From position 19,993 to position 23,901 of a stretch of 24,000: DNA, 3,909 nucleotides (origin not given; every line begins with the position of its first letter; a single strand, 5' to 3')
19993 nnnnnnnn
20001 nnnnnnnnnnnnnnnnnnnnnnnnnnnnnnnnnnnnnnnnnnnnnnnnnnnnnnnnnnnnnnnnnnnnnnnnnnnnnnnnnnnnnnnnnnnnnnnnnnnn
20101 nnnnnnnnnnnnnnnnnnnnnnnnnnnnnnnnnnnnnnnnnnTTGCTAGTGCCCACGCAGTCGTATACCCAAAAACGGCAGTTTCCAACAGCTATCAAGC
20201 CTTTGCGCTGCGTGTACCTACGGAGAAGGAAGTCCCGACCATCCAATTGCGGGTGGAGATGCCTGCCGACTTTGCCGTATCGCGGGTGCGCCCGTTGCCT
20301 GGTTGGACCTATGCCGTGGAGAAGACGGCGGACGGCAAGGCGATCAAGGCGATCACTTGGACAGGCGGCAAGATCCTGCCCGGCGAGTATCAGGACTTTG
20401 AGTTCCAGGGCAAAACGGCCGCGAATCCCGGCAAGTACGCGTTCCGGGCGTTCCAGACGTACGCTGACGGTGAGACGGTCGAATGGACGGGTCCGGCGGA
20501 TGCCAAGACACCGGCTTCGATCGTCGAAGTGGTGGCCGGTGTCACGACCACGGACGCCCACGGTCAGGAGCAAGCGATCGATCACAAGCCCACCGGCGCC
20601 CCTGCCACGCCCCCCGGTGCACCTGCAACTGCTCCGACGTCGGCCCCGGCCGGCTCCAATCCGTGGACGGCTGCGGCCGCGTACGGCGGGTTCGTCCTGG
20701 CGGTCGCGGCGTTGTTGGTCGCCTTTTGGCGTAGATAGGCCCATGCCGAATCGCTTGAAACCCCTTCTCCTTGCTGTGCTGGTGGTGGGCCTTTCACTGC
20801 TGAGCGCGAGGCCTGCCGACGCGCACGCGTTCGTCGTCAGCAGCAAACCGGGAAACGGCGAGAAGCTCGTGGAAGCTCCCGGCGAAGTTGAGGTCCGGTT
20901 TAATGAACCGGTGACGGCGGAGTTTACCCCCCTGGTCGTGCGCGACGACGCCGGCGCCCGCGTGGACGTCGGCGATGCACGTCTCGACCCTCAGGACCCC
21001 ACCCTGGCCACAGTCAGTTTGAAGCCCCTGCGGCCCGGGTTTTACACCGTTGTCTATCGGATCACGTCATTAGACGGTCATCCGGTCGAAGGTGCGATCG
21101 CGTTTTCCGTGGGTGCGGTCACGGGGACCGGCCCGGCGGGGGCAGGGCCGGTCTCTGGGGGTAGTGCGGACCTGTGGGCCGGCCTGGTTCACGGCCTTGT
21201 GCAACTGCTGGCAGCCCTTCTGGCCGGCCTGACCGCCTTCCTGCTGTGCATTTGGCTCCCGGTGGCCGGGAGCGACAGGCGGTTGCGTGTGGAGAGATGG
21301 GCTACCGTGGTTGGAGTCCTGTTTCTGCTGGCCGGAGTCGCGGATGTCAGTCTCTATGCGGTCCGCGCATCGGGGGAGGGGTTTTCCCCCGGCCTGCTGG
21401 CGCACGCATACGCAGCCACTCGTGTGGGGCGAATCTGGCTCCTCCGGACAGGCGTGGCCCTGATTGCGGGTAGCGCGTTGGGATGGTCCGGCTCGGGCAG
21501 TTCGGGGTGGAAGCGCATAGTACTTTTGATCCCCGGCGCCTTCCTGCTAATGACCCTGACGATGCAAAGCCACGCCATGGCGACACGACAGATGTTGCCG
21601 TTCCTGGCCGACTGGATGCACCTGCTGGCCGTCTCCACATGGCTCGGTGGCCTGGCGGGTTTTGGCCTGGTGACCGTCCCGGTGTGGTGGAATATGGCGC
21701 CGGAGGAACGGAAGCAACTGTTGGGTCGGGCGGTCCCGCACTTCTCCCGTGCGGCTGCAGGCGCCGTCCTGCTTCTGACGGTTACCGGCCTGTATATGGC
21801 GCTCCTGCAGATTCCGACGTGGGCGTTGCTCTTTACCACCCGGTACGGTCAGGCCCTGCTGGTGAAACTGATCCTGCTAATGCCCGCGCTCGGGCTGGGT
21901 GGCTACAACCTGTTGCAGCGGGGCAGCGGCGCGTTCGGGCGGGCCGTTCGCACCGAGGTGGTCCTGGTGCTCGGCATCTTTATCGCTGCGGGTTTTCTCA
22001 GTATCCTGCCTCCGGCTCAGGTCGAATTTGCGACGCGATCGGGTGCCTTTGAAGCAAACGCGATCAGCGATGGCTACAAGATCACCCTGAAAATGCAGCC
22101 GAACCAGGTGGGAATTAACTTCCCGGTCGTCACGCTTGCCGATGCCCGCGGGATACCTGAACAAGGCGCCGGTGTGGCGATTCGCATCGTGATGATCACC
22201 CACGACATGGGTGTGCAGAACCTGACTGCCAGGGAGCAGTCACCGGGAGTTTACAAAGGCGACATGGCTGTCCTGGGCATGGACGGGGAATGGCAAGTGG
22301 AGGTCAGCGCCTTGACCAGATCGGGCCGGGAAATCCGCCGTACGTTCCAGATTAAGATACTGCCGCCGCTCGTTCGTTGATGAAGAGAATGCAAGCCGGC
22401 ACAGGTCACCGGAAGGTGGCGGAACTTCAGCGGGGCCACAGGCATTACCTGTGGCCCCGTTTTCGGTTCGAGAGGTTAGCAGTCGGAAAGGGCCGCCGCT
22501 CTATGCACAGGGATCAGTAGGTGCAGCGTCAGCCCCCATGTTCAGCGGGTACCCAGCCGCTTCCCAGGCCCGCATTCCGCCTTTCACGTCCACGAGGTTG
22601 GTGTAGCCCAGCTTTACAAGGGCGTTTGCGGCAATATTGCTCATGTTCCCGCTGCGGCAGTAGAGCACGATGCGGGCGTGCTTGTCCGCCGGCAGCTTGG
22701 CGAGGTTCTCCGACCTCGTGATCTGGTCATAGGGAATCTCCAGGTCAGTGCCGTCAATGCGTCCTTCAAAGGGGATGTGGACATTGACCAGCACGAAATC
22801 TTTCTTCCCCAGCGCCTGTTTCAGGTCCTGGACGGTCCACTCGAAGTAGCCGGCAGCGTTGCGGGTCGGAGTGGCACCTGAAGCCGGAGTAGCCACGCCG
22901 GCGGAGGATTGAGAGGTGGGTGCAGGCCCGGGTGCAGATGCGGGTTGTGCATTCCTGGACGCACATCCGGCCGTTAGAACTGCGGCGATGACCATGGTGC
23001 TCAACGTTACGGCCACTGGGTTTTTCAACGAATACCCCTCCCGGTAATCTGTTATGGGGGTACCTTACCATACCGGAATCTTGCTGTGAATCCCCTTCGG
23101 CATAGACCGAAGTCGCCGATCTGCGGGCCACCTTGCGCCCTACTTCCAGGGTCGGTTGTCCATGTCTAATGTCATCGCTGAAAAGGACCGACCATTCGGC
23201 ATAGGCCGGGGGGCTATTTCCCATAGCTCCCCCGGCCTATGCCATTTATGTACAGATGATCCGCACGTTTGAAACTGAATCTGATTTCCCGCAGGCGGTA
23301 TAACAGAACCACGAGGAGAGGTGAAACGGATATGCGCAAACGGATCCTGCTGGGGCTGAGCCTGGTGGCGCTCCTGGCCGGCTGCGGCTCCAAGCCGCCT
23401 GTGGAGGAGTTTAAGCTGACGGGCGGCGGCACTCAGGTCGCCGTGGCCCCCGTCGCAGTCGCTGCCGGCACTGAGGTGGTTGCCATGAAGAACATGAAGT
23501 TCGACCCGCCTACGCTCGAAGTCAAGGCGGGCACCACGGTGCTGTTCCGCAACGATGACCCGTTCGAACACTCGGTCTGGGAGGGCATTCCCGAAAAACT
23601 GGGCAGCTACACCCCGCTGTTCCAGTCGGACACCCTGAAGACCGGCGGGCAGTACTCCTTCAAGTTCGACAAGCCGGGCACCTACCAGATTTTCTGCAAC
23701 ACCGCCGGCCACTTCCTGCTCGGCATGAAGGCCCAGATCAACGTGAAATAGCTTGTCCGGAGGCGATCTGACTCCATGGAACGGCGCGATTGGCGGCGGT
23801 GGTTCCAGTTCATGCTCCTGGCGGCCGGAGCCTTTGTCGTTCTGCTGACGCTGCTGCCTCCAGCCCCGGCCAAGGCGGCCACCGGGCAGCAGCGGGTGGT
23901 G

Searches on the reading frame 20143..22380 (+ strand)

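Call 11: search_protein_families(library=pfam, proteins=[window:20143-22380:+], max_evalue=0.001)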
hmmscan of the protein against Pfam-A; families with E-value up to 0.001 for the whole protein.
window:20143-22380:+ (745 aa): 4 families
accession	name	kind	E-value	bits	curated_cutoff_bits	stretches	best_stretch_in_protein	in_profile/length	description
PF04234.18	CopC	-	1.3e-19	71.5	23.3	1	228-323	1-92/92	CopC domain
PF05425.18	CopD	-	5.8e-14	52.8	32.1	1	529-619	2-105/105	Copper resistance protein D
PF13115.11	YtkA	-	1e-06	29.7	25.9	1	641-721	3-84/85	YtkA-like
PF05751.16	FixH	-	3.3e-05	24.4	23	0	662-730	76-142/150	FixH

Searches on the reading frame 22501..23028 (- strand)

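Call 11: search_protein_families(library=pfam, proteins=[window:22501-23028:-], max_evalue=0.001)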
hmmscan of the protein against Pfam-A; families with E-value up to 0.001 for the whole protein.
window:22501-23028:- (175 aa): 1 family
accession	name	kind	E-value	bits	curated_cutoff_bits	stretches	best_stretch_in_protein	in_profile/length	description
PF00581.25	Rhodanese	-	7.4e-11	42.8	22.2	1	68-158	4-102/102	Rhodanese-like domain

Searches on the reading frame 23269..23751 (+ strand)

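Call 11: search_protein_families(library=pfam, proteins=[window:23269-23751:+], max_evalue=0.001)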
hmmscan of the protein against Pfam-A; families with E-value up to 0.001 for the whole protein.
window:23269-23751:+ (160 aa): 2 families
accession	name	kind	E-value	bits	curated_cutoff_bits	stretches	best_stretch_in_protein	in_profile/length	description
PF00127.26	Copper-bind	-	2.8e-11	44.1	21.2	1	71-160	7-99/99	Copper binding proteins, plastocyanin/azurin family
PF13473.12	Cupredoxin_1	-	9.7e-08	32.4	27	1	67-145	21-94/104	Cupredoxin-like domain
